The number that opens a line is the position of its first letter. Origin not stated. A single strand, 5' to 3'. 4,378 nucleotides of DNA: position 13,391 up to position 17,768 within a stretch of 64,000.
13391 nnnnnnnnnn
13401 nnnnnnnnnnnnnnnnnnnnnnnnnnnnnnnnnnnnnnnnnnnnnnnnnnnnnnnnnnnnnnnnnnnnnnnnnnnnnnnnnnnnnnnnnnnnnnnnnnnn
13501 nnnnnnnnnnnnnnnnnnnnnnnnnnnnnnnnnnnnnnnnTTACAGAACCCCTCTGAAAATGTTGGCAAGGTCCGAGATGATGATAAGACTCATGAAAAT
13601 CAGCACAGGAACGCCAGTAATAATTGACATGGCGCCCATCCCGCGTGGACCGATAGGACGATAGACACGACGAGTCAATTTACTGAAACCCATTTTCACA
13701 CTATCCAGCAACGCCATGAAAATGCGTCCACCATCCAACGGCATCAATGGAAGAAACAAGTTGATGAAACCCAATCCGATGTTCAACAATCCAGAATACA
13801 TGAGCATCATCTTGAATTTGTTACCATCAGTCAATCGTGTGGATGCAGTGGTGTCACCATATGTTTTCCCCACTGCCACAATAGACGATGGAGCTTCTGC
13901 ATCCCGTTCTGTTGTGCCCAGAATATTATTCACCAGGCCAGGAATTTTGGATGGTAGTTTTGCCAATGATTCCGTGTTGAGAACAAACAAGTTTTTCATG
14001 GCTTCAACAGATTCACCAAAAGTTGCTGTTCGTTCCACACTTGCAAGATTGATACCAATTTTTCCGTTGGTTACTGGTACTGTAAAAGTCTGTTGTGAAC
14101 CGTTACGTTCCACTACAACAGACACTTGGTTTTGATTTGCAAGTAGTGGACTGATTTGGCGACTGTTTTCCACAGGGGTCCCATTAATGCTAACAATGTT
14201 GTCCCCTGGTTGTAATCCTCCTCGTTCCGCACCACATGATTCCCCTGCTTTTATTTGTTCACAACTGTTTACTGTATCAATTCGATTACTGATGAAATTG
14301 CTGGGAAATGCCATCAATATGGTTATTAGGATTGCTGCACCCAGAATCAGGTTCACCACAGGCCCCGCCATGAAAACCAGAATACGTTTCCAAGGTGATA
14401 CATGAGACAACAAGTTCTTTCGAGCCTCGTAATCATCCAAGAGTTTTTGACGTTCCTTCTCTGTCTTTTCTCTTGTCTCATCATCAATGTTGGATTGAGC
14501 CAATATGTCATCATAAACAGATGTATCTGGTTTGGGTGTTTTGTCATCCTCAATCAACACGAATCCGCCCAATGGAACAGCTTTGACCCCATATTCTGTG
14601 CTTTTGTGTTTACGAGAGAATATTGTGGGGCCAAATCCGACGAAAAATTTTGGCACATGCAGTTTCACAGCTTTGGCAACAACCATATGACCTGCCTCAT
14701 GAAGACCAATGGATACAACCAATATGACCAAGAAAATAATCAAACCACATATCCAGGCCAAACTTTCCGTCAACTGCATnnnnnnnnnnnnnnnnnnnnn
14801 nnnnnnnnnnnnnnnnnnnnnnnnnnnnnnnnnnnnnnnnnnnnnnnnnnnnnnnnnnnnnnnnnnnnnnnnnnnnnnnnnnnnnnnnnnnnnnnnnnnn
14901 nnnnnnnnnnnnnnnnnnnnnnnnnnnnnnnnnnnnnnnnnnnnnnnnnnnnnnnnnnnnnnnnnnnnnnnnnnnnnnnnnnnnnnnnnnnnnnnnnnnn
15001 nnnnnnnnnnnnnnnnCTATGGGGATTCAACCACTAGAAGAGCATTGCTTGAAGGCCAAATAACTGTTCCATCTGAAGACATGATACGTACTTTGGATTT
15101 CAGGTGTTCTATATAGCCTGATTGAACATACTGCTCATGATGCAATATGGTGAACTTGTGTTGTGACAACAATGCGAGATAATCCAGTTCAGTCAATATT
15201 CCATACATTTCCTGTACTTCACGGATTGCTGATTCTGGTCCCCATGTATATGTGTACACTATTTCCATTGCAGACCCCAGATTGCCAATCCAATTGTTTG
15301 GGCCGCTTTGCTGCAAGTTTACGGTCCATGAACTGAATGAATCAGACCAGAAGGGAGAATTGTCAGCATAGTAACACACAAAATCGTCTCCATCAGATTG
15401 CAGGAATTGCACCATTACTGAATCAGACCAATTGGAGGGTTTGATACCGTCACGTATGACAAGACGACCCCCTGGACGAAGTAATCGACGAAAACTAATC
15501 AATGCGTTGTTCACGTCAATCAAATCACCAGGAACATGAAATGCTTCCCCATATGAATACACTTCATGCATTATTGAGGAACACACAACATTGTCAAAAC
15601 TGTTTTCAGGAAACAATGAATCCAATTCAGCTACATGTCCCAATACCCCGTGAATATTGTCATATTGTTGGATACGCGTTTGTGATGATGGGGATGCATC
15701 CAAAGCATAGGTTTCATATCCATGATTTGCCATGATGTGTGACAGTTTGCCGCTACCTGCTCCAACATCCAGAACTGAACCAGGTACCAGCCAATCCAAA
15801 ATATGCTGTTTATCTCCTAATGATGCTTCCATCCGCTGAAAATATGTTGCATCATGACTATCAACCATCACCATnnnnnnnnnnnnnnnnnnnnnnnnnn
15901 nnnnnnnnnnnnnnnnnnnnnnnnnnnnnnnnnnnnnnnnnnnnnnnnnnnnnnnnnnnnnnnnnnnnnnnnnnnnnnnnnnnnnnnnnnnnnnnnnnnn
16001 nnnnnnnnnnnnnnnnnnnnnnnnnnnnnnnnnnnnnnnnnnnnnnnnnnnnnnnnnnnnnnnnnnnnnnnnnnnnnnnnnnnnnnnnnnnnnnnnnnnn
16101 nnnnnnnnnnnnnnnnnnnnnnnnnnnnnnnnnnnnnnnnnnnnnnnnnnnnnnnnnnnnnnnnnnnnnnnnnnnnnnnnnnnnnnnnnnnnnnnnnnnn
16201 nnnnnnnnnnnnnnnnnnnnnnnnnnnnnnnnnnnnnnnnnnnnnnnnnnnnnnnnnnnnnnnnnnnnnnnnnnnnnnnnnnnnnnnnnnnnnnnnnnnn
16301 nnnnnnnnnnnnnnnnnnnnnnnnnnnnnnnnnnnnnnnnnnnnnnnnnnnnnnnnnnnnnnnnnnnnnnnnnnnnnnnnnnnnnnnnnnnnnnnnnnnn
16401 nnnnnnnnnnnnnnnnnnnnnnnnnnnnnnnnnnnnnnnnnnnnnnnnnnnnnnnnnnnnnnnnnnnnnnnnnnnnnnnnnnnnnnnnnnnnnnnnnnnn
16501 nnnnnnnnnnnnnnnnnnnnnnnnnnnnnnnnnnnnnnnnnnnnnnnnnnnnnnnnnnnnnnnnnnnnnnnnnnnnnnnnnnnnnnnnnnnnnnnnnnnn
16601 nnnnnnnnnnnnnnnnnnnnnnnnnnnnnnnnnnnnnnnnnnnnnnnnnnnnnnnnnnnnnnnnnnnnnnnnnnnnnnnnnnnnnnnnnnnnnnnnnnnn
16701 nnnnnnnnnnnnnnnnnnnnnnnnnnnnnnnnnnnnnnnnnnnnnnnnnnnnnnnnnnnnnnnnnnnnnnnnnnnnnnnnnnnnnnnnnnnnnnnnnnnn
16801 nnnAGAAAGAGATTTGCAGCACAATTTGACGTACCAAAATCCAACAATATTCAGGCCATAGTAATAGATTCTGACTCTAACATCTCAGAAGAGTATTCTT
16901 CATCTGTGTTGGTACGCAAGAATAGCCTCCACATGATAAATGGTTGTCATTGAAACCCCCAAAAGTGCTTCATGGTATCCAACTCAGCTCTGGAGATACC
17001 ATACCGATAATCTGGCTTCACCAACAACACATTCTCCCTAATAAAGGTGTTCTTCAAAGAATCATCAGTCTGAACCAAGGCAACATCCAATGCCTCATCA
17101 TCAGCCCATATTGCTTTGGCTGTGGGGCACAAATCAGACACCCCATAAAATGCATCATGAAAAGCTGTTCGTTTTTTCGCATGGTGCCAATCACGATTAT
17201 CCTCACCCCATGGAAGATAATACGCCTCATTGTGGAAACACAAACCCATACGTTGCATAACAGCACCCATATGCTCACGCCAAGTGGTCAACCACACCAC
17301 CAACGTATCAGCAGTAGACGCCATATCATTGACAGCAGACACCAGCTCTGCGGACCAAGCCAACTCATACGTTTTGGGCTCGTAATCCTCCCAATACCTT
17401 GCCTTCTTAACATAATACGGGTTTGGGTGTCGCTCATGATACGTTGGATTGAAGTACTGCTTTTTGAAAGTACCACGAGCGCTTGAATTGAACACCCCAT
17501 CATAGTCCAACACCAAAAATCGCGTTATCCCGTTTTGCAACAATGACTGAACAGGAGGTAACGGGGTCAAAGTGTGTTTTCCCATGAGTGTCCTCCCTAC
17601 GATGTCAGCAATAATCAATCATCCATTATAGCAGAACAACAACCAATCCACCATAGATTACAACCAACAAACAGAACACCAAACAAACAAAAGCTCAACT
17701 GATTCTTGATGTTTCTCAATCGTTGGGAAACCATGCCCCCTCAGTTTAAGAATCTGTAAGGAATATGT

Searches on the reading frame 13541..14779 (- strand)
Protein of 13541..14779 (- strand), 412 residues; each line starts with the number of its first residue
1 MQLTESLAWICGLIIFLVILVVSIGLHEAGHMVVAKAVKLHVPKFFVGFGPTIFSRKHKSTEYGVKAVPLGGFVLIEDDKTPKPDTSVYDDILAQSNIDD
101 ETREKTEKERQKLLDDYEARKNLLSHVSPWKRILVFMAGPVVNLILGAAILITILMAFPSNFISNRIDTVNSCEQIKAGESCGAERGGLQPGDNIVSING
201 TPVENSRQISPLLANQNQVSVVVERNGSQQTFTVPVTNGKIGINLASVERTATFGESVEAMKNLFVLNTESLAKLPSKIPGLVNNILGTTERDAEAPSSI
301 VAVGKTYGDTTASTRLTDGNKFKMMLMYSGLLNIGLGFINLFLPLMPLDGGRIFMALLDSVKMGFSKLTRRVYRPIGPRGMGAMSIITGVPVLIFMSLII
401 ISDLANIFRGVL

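Call 37: search_protein_families(library=pfam, proteins=[window:13541-14779:-], max_evalue=0.001)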
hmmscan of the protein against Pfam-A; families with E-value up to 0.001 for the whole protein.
window:13541-14779:- (412 aa): 5 families
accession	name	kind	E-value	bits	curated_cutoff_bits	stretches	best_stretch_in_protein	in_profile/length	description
PF02163.28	Peptidase_M50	-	1.2e-41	142.9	27.2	1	16-362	2-198/221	Peptidase family M50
PF17820.7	PDZ_6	-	1.9e-07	31.1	27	1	184-225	11-54/54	PDZ domain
PF00595.29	PDZ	-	4.6e-06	27.3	23.2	1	184-220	38-74/81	PDZ domain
PF13180.12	PDZ_2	-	1.3e-05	25.8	27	1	184-236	25-80/80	PDZ domain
PF14685.13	PDZ_Tricorn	-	1.8e-05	25.1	25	1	169-229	18-80/88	Tricorn protease PDZ domain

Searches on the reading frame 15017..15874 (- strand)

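Call 17: search_protein_families(library=pfam, proteins=[window:15017-15874:-], max_evalue=0.01)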
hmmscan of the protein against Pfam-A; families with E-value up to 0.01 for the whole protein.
window:15017-15874:- (285 aa): 9 families
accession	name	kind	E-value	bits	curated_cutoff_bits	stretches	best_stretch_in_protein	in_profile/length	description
PF08241.18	Methyltransf_11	-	3.5e-13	50.4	21.2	1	35-140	1-95/95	Methyltransferase domain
PF08242.18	Methyltransf_12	-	4.1e-10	40.7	30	1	35-138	1-98/98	Methyltransferase domain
PF13649.12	Methyltransf_25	-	1e-09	39.4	27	1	34-136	1-97/97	Methyltransferase domain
PF13847.12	Methyltransf_31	-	1.7e-09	38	27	1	33-143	6-112/145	Methyltransferase domain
PF13489.12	Methyltransf_23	-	3.8e-09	36.9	27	1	30-142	22-118/164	Methyltransferase domain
PF03848.20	TehB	-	0.00011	22.1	20.4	1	24-100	24-103/193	Tellurite resistance protein TehB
PF05219.18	DREV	-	0.00016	21.4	26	1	31-81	95-143/265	DREV methyltransferase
PF07021.18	MetW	-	0.00022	21.3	21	1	21-106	3-89/193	Methionine biosynthesis protein MetW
PF03141.22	Methyltransf_29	-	0.0058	15.7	23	0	121-143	446-468/506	Putative S-adenosyl-L-methionine-dependent methyltransferase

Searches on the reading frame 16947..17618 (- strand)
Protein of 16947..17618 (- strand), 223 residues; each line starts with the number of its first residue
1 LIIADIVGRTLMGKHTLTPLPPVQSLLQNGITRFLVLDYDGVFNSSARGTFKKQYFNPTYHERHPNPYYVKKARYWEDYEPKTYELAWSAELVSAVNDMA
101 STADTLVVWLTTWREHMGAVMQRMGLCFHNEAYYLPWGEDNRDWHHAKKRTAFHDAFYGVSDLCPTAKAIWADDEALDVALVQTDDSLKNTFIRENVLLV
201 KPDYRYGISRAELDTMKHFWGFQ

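Call 17: search_protein_families(library=pfam, proteins=[window:16947-17618:-], max_evalue=0.01)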
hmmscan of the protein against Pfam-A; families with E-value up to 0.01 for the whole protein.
window:16947-17618:- (223 aa): 1 family
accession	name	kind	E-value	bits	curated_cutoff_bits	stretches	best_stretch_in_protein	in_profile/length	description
PF18143.6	HAD_SAK_2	-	1.8e-05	25.5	27.5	1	35-125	2-62/139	HAD domain in Swiss Army Knife RNA repair proteins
